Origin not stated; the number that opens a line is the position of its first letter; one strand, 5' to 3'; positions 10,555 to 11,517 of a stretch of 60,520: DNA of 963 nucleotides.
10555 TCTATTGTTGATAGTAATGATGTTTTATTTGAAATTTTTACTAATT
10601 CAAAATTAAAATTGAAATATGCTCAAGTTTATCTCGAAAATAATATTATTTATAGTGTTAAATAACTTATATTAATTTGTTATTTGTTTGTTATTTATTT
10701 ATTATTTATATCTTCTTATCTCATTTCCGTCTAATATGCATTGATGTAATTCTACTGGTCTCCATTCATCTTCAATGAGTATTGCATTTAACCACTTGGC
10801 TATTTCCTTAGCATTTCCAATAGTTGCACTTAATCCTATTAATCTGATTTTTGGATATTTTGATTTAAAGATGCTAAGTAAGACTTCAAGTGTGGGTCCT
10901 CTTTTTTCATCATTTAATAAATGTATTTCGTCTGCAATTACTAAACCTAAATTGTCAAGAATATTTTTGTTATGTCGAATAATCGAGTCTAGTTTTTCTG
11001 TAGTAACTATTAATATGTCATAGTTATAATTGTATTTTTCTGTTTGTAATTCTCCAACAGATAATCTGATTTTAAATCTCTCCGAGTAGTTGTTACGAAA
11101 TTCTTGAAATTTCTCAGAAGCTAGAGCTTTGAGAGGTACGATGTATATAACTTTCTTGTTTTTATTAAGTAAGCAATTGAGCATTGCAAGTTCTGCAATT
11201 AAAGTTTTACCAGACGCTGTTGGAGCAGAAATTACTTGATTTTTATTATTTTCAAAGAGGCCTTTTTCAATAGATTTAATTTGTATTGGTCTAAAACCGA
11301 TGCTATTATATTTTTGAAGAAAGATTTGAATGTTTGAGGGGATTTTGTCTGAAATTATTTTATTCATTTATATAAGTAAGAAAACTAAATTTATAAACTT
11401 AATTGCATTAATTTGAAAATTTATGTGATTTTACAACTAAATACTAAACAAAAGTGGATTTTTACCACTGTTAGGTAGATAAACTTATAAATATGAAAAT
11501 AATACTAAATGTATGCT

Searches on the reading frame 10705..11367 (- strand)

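Call 70: search_protein_families(library=pfam, proteins=[window:10705-11367:-], max_evalue=0.001)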
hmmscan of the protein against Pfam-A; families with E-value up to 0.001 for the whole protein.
window:10705-11367:- (221 aa): 5 families
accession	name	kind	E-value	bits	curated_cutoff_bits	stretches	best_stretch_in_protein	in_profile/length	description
PF00270.35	DEAD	-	6.7e-34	117.5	26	1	26-188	1-166/167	DEAD/DEAH box helicase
PF04851.21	ResIII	-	2.3e-18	67.1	22.5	1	25-183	4-162/164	Type III restriction enzyme, res subunit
PF22527.2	DEXQc_Suv3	-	5.2e-08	33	27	1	48-164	20-119/154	DEXQ-box helicase domain of Suv3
PF01637.24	ATPase_2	-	4.3e-05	23.9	33.2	1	29-169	7-141/225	ATPase domain predominantly from Archaea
PF02399.21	Herpes_ori_bp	-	0.00017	20.3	20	1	43-148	51-151/820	Origin of replication binding protein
